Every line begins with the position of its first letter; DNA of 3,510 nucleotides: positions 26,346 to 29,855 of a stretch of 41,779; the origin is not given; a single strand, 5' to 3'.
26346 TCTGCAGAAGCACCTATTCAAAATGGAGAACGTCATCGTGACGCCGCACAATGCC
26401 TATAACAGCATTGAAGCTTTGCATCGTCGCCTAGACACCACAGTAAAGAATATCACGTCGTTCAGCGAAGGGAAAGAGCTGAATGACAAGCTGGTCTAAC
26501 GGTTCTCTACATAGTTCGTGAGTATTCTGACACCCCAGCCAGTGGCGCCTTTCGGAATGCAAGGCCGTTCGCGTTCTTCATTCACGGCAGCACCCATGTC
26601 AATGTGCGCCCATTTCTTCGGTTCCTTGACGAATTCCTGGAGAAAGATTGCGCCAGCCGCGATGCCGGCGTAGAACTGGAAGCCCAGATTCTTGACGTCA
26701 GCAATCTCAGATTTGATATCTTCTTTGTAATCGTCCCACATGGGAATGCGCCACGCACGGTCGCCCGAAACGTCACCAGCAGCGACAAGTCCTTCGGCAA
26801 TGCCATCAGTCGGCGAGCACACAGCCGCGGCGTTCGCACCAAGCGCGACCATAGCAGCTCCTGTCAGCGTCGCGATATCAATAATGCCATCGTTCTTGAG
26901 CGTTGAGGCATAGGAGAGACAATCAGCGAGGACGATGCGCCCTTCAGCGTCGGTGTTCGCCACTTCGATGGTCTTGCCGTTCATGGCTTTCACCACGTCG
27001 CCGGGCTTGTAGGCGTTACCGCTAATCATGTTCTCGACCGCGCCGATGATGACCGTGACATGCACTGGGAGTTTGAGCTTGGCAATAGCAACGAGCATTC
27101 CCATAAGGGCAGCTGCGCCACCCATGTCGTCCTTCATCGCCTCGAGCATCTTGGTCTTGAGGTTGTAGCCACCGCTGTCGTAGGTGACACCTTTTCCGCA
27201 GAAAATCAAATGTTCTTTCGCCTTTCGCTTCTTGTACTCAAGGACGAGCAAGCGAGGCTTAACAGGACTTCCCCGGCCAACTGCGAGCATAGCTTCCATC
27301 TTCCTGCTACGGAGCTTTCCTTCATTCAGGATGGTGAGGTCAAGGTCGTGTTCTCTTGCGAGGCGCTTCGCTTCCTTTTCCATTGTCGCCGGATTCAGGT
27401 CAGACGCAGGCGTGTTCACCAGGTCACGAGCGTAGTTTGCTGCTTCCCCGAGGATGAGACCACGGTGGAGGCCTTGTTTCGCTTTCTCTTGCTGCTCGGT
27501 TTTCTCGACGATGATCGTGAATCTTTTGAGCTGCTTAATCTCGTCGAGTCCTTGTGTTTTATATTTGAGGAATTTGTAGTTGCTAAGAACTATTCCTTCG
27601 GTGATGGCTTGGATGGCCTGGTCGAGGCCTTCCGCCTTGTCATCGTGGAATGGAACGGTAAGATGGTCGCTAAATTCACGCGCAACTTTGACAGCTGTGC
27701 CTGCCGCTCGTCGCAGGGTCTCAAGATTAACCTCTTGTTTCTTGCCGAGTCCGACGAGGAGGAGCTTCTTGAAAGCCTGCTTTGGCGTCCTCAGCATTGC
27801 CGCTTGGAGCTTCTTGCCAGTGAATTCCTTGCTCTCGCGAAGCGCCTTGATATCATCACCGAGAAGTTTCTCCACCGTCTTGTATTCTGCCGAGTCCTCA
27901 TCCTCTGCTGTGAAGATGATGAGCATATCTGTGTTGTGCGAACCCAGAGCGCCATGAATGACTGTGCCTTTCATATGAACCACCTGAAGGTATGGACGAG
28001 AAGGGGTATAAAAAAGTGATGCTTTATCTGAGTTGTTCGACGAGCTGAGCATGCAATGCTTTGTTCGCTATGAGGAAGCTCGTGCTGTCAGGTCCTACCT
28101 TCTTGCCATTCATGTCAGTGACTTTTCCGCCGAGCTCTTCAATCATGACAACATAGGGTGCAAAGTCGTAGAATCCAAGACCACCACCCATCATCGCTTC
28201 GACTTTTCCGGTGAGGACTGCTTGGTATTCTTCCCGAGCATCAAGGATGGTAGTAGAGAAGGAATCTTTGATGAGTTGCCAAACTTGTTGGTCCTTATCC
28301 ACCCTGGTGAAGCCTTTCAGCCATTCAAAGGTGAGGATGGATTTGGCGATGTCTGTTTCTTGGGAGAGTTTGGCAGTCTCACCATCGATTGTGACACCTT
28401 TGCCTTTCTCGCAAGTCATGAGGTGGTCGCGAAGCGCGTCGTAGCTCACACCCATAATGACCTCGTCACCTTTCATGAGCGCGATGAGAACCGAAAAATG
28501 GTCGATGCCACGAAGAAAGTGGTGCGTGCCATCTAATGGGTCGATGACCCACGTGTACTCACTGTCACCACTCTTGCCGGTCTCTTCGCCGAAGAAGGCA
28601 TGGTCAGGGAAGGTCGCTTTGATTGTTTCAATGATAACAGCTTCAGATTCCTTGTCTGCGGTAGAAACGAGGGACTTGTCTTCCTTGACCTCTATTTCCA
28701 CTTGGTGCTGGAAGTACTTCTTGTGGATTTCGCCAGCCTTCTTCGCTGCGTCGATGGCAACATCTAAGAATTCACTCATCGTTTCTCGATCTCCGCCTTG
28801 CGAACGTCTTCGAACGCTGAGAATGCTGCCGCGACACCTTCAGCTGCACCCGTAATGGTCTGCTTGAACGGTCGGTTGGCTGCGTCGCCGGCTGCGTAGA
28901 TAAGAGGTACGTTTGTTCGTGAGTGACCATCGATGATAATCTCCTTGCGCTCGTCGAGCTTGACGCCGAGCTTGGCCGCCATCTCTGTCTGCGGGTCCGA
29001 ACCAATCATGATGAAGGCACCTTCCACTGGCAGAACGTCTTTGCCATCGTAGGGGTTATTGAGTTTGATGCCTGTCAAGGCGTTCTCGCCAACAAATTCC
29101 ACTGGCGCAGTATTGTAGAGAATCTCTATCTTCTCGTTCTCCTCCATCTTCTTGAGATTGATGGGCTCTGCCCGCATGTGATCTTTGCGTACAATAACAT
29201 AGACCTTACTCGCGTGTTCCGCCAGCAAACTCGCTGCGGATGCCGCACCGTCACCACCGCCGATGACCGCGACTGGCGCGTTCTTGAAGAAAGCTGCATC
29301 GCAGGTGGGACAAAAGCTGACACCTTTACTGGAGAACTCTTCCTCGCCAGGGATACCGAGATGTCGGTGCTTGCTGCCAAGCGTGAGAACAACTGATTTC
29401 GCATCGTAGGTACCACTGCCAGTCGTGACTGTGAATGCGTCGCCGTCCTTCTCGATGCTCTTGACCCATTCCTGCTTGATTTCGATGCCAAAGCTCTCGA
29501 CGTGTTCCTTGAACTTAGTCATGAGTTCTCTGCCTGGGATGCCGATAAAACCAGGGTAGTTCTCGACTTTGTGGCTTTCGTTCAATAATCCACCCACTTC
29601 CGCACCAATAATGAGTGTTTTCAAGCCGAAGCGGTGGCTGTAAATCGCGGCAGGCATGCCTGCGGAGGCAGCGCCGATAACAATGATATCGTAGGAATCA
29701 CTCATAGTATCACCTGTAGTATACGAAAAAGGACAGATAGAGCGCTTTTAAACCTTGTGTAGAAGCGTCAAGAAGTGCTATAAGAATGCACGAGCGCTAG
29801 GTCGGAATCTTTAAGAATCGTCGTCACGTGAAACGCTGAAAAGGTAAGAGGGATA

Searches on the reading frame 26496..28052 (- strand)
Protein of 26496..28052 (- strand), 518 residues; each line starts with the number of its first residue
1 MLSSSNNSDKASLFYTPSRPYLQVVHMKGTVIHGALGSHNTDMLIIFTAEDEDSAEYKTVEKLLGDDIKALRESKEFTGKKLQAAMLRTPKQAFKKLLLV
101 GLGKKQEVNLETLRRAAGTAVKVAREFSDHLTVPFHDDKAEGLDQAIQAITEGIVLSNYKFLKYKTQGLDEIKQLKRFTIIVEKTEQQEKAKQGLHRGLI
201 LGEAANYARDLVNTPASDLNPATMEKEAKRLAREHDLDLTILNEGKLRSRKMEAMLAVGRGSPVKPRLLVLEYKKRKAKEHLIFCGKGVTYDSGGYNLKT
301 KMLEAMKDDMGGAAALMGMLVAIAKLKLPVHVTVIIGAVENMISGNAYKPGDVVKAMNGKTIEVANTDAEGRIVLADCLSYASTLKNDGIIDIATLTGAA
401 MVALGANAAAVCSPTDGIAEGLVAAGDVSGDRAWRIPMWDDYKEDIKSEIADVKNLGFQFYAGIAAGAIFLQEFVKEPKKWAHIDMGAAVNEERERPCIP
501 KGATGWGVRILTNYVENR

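Call 69: search_protein_families(library=pfam, proteins=[window:26496-28052:-], max_evalue=0.001)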
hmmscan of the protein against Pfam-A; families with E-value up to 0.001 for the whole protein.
window:26496-28052:- (518 aa): 2 families
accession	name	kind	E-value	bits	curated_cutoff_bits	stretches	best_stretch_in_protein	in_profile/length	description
PF00883.26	Peptidase_M17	-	7.7e-113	377.3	25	1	206-511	1-309/310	Cytosol aminopeptidase family, catalytic domain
PF02789.23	Peptidase_M17_N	-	7.6e-22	78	23.4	1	49-167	5-128/129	Cytosol aminopeptidase family, N-terminal domain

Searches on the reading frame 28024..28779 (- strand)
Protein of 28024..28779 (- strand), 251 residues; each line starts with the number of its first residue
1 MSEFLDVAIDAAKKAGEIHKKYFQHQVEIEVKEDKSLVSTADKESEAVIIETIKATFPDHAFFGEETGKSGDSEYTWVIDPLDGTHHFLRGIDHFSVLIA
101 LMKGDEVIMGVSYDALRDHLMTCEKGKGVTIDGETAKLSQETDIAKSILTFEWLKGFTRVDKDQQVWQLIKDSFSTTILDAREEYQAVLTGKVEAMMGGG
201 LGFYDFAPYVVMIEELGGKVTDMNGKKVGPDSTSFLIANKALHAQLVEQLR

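Call 69: search_protein_families(library=pfam, proteins=[window:28024-28779:-], max_evalue=0.001)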
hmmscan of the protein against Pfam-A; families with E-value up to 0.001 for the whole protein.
window:28024-28779:- (251 aa): 1 family
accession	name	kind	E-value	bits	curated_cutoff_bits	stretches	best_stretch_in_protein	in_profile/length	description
PF00459.30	Inositol_P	-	1.2e-52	179.5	27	1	2-250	3-266/271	Inositol monophosphatase family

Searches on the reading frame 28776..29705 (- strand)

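Call 69: search_protein_families(library=pfam, proteins=[window:28776-29705:-], max_evalue=0.001)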
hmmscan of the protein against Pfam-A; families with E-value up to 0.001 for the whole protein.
window:28776-29705:- (309 aa): 6 families
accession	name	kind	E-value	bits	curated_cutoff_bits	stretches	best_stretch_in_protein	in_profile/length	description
PF07992.20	Pyr_redox_2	-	8.9e-43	147.2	26.1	1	5-289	1-290/291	Pyridine nucleotide-disulphide oxidoreductase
PF13738.12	Pyr_redox_3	-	4.3e-21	75.9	30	1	59-273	81-305/305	Pyridine nucleotide-disulphide oxidoreductase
PF00070.33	Pyr_redox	-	1.1e-13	51.9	22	1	145-216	2-80/82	Pyridine nucleotide-disulphide oxidoreductase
PF01134.28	GIDA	-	1.8e-07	31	22.1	0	6-38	1-33/391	Glucose inhibited division protein A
PF12831.13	FAD_oxidored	-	2.9e-05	24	27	0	6-39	1-36/416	FAD dependent oxidoreductase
PF03486.20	HI0933_like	-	7.2e-05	22.8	50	0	62-112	112-165/244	HI0933-like protein Rossmann domain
